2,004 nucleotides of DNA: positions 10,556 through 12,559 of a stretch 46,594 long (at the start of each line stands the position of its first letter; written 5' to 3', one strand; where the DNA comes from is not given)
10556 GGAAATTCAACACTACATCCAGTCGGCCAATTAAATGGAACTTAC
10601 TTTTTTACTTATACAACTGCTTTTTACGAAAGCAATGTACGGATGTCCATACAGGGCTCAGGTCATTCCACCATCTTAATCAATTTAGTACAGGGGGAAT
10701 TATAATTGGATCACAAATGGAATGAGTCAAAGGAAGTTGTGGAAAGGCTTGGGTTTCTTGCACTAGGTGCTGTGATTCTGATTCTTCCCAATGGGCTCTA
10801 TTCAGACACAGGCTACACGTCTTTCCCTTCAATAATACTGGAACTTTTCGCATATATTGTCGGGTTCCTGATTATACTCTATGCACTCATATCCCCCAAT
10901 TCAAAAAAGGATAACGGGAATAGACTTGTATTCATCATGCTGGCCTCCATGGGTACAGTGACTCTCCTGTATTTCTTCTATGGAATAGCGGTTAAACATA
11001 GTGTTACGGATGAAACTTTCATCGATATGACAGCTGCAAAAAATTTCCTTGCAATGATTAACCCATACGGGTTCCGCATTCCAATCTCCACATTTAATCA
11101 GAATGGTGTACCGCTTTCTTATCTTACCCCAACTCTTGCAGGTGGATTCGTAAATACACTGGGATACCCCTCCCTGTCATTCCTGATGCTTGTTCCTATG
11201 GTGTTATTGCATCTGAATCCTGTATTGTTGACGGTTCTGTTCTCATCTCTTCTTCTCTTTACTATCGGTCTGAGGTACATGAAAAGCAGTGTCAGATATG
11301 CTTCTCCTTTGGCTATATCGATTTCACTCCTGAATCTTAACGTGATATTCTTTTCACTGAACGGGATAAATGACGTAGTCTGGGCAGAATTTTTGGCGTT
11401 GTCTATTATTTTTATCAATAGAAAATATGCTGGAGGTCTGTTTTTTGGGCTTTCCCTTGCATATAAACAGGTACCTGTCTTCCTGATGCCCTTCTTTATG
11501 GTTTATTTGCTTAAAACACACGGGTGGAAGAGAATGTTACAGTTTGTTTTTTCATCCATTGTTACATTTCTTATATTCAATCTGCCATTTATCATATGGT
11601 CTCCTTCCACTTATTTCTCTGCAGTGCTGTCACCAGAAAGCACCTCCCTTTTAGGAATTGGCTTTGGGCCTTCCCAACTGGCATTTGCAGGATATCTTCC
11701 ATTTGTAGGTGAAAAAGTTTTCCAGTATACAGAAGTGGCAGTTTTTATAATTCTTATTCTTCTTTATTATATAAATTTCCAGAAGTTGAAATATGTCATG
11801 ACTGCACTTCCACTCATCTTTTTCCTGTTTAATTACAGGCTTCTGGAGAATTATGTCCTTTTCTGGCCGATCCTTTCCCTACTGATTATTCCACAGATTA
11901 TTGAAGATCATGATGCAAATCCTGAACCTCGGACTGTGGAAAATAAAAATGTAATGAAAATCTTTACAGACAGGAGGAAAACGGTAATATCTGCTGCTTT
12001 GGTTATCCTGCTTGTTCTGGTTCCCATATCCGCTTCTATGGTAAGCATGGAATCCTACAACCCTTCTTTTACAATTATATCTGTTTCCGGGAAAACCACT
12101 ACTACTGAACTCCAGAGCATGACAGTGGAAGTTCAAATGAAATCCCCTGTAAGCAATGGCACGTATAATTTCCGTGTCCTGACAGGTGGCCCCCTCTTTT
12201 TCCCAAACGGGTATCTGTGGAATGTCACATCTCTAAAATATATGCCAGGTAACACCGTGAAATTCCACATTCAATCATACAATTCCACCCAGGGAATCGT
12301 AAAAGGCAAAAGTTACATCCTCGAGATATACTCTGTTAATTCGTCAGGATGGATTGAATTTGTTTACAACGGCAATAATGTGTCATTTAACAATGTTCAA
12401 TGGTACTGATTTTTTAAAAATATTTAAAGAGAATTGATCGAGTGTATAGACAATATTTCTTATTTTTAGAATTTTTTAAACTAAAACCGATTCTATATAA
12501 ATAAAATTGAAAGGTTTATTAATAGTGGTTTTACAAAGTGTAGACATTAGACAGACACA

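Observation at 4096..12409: Glycosylation island: GT2-GT4-epimerase-GT4 operon facing two giant sequon-rich polytopic membrane proteins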

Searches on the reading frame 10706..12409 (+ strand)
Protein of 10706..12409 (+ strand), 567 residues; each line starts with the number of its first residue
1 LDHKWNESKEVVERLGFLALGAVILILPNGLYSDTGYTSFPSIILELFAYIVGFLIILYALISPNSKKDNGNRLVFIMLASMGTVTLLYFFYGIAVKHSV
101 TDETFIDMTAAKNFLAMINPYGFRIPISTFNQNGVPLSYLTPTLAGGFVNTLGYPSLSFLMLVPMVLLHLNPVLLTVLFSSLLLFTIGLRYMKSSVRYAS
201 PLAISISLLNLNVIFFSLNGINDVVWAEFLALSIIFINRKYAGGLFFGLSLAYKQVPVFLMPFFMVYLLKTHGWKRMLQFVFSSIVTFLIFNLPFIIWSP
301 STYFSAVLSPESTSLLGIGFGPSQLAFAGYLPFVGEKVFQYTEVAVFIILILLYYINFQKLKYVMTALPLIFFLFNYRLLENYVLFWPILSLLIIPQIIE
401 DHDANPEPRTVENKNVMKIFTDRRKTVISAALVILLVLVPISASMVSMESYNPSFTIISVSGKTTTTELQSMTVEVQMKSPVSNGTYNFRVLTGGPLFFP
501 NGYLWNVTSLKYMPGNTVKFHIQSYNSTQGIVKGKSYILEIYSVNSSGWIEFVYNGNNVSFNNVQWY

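Call 4: search_protein_families(library=pfam, proteins=[window:10706-12409:+], max_evalue=0.1)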
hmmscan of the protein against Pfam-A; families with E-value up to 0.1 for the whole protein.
window:10706-12409:+ (567 aa): 1 family
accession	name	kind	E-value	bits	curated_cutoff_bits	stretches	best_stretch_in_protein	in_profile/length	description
PF03155.21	Alg6_Alg8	-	0.00055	19.5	25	1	176-298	91-231/482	ALG6, ALG8 glycosyltransferase family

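Call 5: search_protein_families(library=ncbifam, proteins=[window:10706-12409:+], max_evalue=0.1)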
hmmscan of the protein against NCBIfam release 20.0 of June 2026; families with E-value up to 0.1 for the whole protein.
window:10706-12409:+ (567 aa): 0 families

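Call 8: search_solved_structures(query=window:10706-12409:+, max_evalue=10)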
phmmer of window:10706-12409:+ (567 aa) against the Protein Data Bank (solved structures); distinct sequences matched with E-value up to 10: 1.
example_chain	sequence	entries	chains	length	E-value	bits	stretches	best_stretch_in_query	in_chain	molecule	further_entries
8g1y_A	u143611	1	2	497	0.49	12.4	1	220-278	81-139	Threonine synthase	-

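Call 10: find_homologous_proteins(query=window:10706-12409:+)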
Query window:10706-12409:+ (567 aa): 30 proteins with E <= 0.001 among 8000 candidates.
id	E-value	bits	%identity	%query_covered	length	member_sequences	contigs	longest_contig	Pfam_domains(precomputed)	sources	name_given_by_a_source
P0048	0.0e+0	1231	100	100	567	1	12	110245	-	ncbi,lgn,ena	-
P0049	0.0e+0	1229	100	100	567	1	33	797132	-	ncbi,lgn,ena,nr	ncbi:MAG: hypothetical protein M1414_03810 [Candidatus Thermoplasmatota archaeon]|nr:hypothetical pr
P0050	0.0e+0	1229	100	100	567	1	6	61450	-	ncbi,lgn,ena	-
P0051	0.0e+0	1228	100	100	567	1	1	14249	-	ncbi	-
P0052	0.0e+0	1228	100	100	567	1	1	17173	-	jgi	jgi:uncharacterized membrane protein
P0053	0.0e+0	1227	100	100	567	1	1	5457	-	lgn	-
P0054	0.0e+0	1227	100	100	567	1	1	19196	-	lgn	-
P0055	0.0e+0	1227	100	100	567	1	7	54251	-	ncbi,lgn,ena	-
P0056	0.0e+0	1220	99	100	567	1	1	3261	-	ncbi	-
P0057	0.0e+0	1210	100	99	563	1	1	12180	-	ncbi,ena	-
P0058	0.0e+0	1056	84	100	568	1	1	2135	-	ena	-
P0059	4.9e-184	631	51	100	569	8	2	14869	-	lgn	-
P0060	1.1e-179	617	51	100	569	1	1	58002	-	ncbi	-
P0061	1.5e-179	617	51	99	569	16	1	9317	-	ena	-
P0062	4.1e-113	397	38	97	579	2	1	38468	-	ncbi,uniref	ncbi:hypothetical protein ACNF42_04210 [Cuniculiplasma sp. SKW3]|uniref:hypothetical protein n=1 Tax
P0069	8.4e-60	221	30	96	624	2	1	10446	PF09594.17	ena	-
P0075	6.1e-35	139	33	59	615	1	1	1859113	-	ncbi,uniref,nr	ncbi:MAG: hypothetical protein RE471_08605 [Ferroplasma sp.]|uniref:hypothetical protein n=1 Tax=Fer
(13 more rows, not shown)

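Call 15: search_solved_structures(query=A2, max_evalue=10, show_alignments=2)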
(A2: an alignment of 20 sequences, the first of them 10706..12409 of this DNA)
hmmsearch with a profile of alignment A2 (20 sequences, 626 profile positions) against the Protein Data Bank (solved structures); distinct sequences matched with E-value up to 10: 0.

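Call 31: predict_structure(alignment_id=A2)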
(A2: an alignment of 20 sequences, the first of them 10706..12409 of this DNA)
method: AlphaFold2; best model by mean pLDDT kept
length: 567 residues; sequences in the alignment: 20
mean_pLDDT: 76.4   pTM: 0.80
mean pLDDT of the five models: 76.4, 75.2, 70.8, 70.1, 69.7
residues with pLDDT >= 90: 83; 70-90: 324; 50-70: 121; < 50: 39
segments of 3 or more residues with pLDDT < 50: 1-5, 66-68, 211-219, 310-312, 405-418
pLDDT, mean of each block of 10 residues (from residue 1): 55 87 77 57 77 88 57 77 75 61 81 88 81 73 73 70 87 77 87 87 81 47 80 91 94 84 94 94 95 85 69 54 63 62 86 92 84 63 70 87 53 43 85 89 73 78 71 85 69 64 82 86 78 84 77 83 64
secondary structure, 60 per line:
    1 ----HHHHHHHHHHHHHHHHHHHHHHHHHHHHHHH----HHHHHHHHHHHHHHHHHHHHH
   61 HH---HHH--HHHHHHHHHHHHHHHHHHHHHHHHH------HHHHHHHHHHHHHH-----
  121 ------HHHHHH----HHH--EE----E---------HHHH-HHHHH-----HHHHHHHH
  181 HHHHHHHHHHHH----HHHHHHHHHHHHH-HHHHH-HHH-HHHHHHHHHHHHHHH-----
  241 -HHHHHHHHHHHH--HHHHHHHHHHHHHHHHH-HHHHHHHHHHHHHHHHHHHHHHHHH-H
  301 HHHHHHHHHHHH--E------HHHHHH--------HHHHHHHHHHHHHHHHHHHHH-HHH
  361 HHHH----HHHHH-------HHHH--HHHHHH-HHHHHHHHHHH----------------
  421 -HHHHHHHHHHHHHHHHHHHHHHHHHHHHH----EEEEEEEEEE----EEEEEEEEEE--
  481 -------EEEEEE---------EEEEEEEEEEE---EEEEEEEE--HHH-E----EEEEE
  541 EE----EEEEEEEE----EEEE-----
elements in order: H5-35 H40-62 H71-95 H102-115 H127-132 H158-161 H163-167 H173-192 H197-209 H211-215 H221-235 H242-253 H256-272 H274-298 H300-312 H322-327 H336-356 H358-364 H369-373 H381-384 H387-392 H394-404 H422-450 E455-464 E469-478 E488-493 E503-513 E517-524 E536-542 E547-554 E559-562
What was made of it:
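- Closest known: PimE. Different: It has two extra N-terminal helices before the core, and an extra transmembrane helix plus an Ig-like outer domain at the C-terminus (call 31).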

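Call 40: find_encoding_contigs(protein=P0075, flank=10000, max_places=1)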
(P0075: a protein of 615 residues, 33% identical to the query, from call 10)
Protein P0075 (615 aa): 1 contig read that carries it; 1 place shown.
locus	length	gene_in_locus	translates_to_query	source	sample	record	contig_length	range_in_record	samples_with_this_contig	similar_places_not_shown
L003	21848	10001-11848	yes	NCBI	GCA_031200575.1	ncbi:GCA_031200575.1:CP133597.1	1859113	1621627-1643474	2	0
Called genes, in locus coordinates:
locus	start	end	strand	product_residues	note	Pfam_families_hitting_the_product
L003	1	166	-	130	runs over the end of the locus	-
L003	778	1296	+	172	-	PF13420:Acetyltransf_4, PF00583:Acetyltransf_1, PF13673:Acetyltransf_10, PF17013:Acetyltransf_15, PF13508:Acetyltransf_7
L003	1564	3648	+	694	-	PF01645:Glu_synthase, PF04898:Glu_syn_central (weak)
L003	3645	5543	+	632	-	PF00310:GATase_2 (faint), PF13522:GATase_6, PF01493:GXGXG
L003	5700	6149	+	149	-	-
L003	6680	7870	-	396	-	PF07690:MFS_1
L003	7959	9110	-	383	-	PF00067:p450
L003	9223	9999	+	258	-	PF04138:GtrA_DPMS_TM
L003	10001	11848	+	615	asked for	-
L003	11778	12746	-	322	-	PF00490:ALAD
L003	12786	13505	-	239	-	PF06508:QueC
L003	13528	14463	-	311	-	PF00389:2-Hacid_dh, PF02826:2-Hacid_dh_C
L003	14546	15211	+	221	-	PF09335:VTT_dom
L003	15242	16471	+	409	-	PF07690:MFS_1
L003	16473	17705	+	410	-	PF07690:MFS_1, PF05977:MFS_3 (weak), PF07690:MFS_1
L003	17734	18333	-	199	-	PF00300:His_Phos_1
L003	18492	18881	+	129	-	-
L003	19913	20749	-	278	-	-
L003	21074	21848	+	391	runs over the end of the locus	PF07690:MFS_1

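Call 55: find_homologous_proteins(query=A2, max_evalue=0.001)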
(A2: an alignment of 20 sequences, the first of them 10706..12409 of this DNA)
Query A2 (20 sequences) (567 aa, profile of the alignment): 30 proteins with E <= 0.001 among 8000 candidates.
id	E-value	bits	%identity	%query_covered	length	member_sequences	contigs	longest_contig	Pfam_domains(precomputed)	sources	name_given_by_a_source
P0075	1.1e-231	789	33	59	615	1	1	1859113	-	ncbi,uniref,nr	ncbi:MAG: hypothetical protein RE471_08605 [Ferroplasma sp.]|uniref:hypothetical protein n=1 Tax=Fer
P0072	7.8e-231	786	31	60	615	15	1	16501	-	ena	-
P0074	2.8e-228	778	33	59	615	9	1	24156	-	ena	-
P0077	1.1e-227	776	32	56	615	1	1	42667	-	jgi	jgi:uncharacterized membrane protein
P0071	2.5e-227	775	34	59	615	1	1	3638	-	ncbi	-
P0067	1.6e-224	765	30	97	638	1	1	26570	-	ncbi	-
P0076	2.0e-221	755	31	74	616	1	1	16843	-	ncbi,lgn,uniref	ncbi:hypothetical protein [Ferroplasma sp.]|uniref:hypothetical protein n=1 Tax=Ferroplasma sp. TaxI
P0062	2.4e-221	755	38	97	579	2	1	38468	-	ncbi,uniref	ncbi:hypothetical protein ACNF42_04210 [Cuniculiplasma sp. SKW3]|uniref:hypothetical protein n=1 Tax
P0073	1.2e-219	749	29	82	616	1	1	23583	-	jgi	jgi:uncharacterized membrane protein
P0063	1.5e-218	745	37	98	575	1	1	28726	-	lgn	-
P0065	1.8e-217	742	36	98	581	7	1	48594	-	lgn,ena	-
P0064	5.0e-212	724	37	98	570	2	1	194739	-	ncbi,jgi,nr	ncbi:MAG: hypothetical protein M1496_00085 [Candidatus Thermoplasmatota archaeon]|jgi:uncharacterize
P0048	1.2e-210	719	100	100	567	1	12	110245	-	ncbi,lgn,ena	-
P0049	2.8e-210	718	100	100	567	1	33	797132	-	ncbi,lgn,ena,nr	ncbi:MAG: hypothetical protein M1414_03810 [Candidatus Thermoplasmatota archaeon]|nr:hypothetical pr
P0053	3.3e-210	718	100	100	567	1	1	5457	-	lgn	-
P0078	8.9e-17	79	27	28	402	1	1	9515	PF09594.17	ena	-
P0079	2.8e-6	44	28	36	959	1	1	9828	PF09594.17,PF03155.22,PF26314.1,PF16317.12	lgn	-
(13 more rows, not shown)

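Call 56: search_protein_families(library=pfam, alignment_id=A2, max_evalue=1)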
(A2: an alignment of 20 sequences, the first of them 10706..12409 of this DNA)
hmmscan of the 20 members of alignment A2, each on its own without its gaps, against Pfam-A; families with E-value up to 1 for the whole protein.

A. member 1, window:10706-12409:+ (567 aa): 1 family
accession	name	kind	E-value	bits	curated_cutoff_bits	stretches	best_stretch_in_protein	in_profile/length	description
PF03155.21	Alg6_Alg8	-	0.00055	19.5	25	1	176-298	91-231/482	ALG6, ALG8 glycosyltransferase family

B. families by the number of members that match (of 20 scanned): 5 families
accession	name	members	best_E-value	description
PF09594.16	GT87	3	6.4e-07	Glycosyltransferase family 87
PF03155.21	Alg6_Alg8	2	0.00055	ALG6, ALG8 glycosyltransferase family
PF24723.1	DUF7675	1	0.085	Family of unknown function (DUF7675)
PF19388.4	DUF5963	1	0.23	Family of unknown function (DUF5963)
PF17454.7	Bee_toxin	1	0.41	Honey bee toxin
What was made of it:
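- On GT87 (PF09594; PimE-like): No GT87 hit for the window protein even at E up to 1 (calls 4, 56).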

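Call 73: search_protein_representatives(alignment_id=A2)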
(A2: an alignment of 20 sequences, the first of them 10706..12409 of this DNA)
Query: 20 sequences, 626 profile positions. Proteins with E-value up to 0.001 (for the whole library): 1828; up to 1e-10: 989; up to 1e-30: 360. The best 150 are listed.
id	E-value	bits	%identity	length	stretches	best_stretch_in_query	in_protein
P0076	6.5e-222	754.9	-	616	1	9-623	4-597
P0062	7.7e-222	754.7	-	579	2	152-623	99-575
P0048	3.9e-211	719.3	-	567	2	154-623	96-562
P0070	1.0e-206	704.7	-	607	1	8-616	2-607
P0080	3.4e-185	633.6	-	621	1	10-613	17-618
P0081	1.4e-172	592.0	-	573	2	151-617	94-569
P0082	1.6e-160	552.1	-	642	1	17-621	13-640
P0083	7.5e-153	526.8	-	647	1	9-613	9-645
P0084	7.9e-152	523.4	-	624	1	12-621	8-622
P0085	8.8e-152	523.2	-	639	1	16-617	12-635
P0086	3.3e-148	511.4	-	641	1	16-617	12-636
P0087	2.4e-143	495.4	-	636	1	9-620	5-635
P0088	4.4e-140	484.6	-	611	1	14-614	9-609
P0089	5.9e-138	477.6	-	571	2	120-606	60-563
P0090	6.1e-137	474.2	-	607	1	14-614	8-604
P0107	2.1e-111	389.9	-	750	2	134-611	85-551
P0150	2.0e-72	261.1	-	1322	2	154-456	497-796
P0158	8.4e-59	216.1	-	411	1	78-463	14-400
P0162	4.4e-55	203.8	-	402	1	101-458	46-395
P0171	1.4e-51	192.3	-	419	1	103-458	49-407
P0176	2.2e-50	188.3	-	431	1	103-452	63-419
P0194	6.5e-48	180.1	-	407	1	103-457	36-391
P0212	2.5e-45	171.6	-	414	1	92-463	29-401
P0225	3.4e-44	167.9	-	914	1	135-446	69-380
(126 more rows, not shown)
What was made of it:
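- The wider superfamily has about 1,800 representatives of unknown taxonomy (call 73).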

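Call 74: search_protein_families(library=pfam, proteins=[P0080, P0107, P0150, P0158, P0162, P0171, P0176, P0194, P0212, P0225], max_evalue=0.01)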
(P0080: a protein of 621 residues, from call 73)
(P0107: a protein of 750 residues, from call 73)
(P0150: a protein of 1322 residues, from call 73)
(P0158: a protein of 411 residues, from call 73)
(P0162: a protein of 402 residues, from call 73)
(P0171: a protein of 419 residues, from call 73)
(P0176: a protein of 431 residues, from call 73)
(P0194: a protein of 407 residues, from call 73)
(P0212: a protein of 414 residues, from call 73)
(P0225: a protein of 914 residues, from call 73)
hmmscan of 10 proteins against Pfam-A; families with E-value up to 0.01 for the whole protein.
P0080 (621 aa): 0 families

P0107 (750 aa): 1 family
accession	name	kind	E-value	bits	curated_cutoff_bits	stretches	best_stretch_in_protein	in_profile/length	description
PF09594.16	GT87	-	2.3e-05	24.7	25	1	157-357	3-211/237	Glycosyltransferase family 87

P0150 (1322 aa): 12 families
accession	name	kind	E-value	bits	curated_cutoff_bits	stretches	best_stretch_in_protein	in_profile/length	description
PF07719.23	TPR_2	-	1.8e-16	59.2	27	2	1204-1232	2-30/34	Tetratricopeptide repeat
PF00515.34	TPR_1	-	2.9e-15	55.8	27.8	2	1205-1229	3-27/34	Tetratricopeptide repeat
PF13432.12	TPR_16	-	5.4e-12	46.4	32.7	1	1180-1230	8-57/65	Tetratricopeptide repeat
PF14559.12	TPR_19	-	1.5e-09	38.5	25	1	1181-1226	3-48/68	Tetratricopeptide repeat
PF13414.12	TPR_11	-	5.6e-09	36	26.8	1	1184-1216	9-41/42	TPR repeat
PF13424.12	TPR_12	-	4.6e-08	33.6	30.1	1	1204-1265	4-66/77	Tetratricopeptide repeat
PF13181.12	TPR_8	-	1.4e-06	28.4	25.7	0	1272-1303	2-33/34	Tetratricopeptide repeat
PF13174.12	TPR_6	-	2.1e-06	28.4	26.3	0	1205-1228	2-25/33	Tetratricopeptide repeat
PF13428.12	TPR_14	-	2e-05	25.3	23.5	0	1174-1211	6-43/44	Tetratricopeptide repeat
PF13431.12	TPR_17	-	3.9e-05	24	24.4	0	1191-1223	1-33/34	Tetratricopeptide repeat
PF09594.16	GT87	-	0.0017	18.6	25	1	161-366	11-223/237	Glycosyltransferase family 87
PF13371.12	TPR_9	-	0.0073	16.7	35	0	1182-1227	8-53/73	Tetratricopeptide repeat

P0158 (411 aa): 0 families

P0162 (402 aa): 1 family
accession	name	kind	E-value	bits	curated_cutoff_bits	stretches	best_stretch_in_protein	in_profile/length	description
PF05208.19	ALG3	-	4.8e-05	23.4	23.6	1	178-302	87-212/358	ALG3 protein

P0171 (419 aa): 1 family
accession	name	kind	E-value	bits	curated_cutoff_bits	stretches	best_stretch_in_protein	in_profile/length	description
PF09594.16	GT87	-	1.1e-07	32.3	25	1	157-375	1-222/237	Glycosyltransferase family 87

P0176 (431 aa): 0 families

P0194 (407 aa): 1 family
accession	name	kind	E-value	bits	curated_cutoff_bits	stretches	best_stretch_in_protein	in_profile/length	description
PF09594.16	GT87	-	2.8e-06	27.7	25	1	145-344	2-206/237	Glycosyltransferase family 87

P0212 (414 aa): 0 families

P0225 (914 aa): 6 families
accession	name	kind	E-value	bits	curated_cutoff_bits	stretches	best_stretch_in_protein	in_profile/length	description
PF07719.23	TPR_2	-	2.2e-09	37.2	27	1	787-814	2-29/34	Tetratricopeptide repeat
PF13432.12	TPR_16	-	9.3e-09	36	32.7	1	799-846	10-56/65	Tetratricopeptide repeat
PF00515.34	TPR_1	-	1.7e-07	31.2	27.8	0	787-814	2-29/34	Tetratricopeptide repeat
PF13424.12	TPR_12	-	5.7e-06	26.9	30.1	1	787-842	4-67/77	Tetratricopeptide repeat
PF14559.12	TPR_19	-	1.4e-05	25.7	25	0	767-812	6-51/68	Tetratricopeptide repeat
PF20972.2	MASE9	-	0.0093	16.3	24.3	0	275-350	121-195/203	MASE9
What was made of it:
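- Closest known: PimE. Same: 3 of 20 family members and several distant relatives hit GT87, and one hits ALG3 at threshold (calls 56, 74).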

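Call 75: find_related_loci(query=A2, collection=genome_contigs, flank=10000)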
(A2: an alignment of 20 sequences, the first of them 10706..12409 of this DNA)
Query A2 (567 aa) in genome_contigs; peptide patterns used: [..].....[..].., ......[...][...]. (x = any residue, [..] = any of these).
69 stretches matched a pattern; 24 encode a relative of the query (tblastn E <= 1e-3); 24 distinct loci.
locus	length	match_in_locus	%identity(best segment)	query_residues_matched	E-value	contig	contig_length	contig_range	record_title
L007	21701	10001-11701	51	2-567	0e+0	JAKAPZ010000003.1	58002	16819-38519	MAG: Thermoplasmata archaeon isolate YF1.bin96 NODE_473_length_58002_cov_3.098661, whole genome shotgun sequence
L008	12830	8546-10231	51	7-567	0e+0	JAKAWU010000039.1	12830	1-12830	MAG: Thermoplasmata archaeon isolate YP4.bin84 NODE_6838_length_12830_cov_6.582461, whole genome shotgun sequence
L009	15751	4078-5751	38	6-555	7e-115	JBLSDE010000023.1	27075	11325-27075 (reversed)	Cuniculiplasma sp. SKW4 k141_6133_length_27075_cov_1091.1018, whole genome shotgun sequence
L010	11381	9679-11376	37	1-560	9e-115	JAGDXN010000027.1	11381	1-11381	MAG: Cuniculiplasma sp. isolate KMA_Bin18 NODE_1531_length_11381_cov_2.449497, whole genome shotgun sequence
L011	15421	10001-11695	37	1-557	4e-114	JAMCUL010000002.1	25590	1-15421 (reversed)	MAG: Thermoplasmatota archaeon isolate FK_Sedi_A_Bin.130 NODE_4068_length_25590_cov_18.9059, whole genome shotgun sequen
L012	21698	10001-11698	37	1-560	8e-116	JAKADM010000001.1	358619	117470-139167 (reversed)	MAG: Thermoplasmata archaeon isolate WH5.bin20 NODE_1_length_358619_cov_3.589422, whole genome shotgun sequence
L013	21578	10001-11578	35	1-508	2e-80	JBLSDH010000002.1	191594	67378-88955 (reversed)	Cuniculiplasmataceae archaeon SKW1 k141_800_length_191594_cov_1207.9540, whole genome shotgun sequence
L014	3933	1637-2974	32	92-548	7e-66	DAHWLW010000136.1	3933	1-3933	MAG TPA_asm: Thermoplasmatales archaeon isolate clean1364 k141_230706, whole genome shotgun sequence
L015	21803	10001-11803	34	6-550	9e-66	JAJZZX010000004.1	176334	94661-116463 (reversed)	MAG: Thermoplasmata archaeon isolate TL2-2.bin24 NODE_10_length_176334_cov_132.578059, whole genome shotgun sequence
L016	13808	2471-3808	33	92-548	4e-63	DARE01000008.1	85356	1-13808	MAG TPA_asm: Thermoplasmatales archaeon UBA447 UBA447_contig_270, whole genome shotgun sequence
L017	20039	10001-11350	32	87-548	1e-56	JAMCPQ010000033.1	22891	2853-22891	MAG: Thermoplasmatota archaeon isolate FK_Sedi_A_Bin.74 NODE_4903_length_22891_cov_276.593, whole genome shotgun sequenc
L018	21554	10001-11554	32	45-559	9e-56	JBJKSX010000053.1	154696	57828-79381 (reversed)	MAG: Thermoplasmataceae archaeon isolate Bin_92 S1Ck127_2597400_flag_0_multi_10.2529_len_154696, whole genome shotgun se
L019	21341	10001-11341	32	101-542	9e-56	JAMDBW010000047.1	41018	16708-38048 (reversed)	MAG: Thermoplasmatota archaeon isolate FK_Sedi_B_Bin.199 NODE_2601_length_41018_cov_3.20775, whole genome shotgun sequen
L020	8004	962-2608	31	4-552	1e-55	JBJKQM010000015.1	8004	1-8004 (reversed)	MAG: Thermoplasmataceae archaeon isolate Bin_34 S1Ck127_352167_flag_0_multi_16.5385_len_8004, whole genome shotgun seque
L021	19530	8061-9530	31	74-560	3e-55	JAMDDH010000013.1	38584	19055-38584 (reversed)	MAG: Thermoplasmatota archaeon isolate FK_Sedi_B_Bin.146 NODE_2962_length_38584_cov_76.1544, whole genome shotgun sequen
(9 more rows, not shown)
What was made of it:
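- The genome-collection scan used family-specific motifs, so the taxonomic restriction is partly built in (call 75).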

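Call 77: search_protein_families(library=ncbifam, proteins=[L003:9223-9999:+, L017:8601-9554:+], max_evalue=0.00001)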
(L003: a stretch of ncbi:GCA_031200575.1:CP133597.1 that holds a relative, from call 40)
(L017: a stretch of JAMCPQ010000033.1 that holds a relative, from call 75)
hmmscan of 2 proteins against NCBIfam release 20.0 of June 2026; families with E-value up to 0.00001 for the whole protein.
L003:9223-9999:+ (258 aa): 0 families

L017:8601-9554:+ (318 aa): 4 families
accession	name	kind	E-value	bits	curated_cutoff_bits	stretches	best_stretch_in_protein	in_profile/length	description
TIGR04182.1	glyco_TIGR04182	equivalog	7.3e-15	55.1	325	1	3-184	30-202/293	S-layer glycoprotein N-glycosyltransferase AglJ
NF058614.1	PPMAGASynPpgS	equivalog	5.9e-10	39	370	1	3-136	29-165/226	polyprenyl-phospho-N-acetylgalactosaminyl synthase PpgS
NF007986.1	PRK10714.1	equivalog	2.6e-08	33.2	529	1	1-145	39-181/316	undecaprenyl-phosphate 4-deoxy-4-formamido-L-arabinose transferase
NF041391.1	DPhHxTase_Halo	equivalog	6.2e-08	31.9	375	1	4-183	27-192/213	dolichyl-phosphate hexose transferase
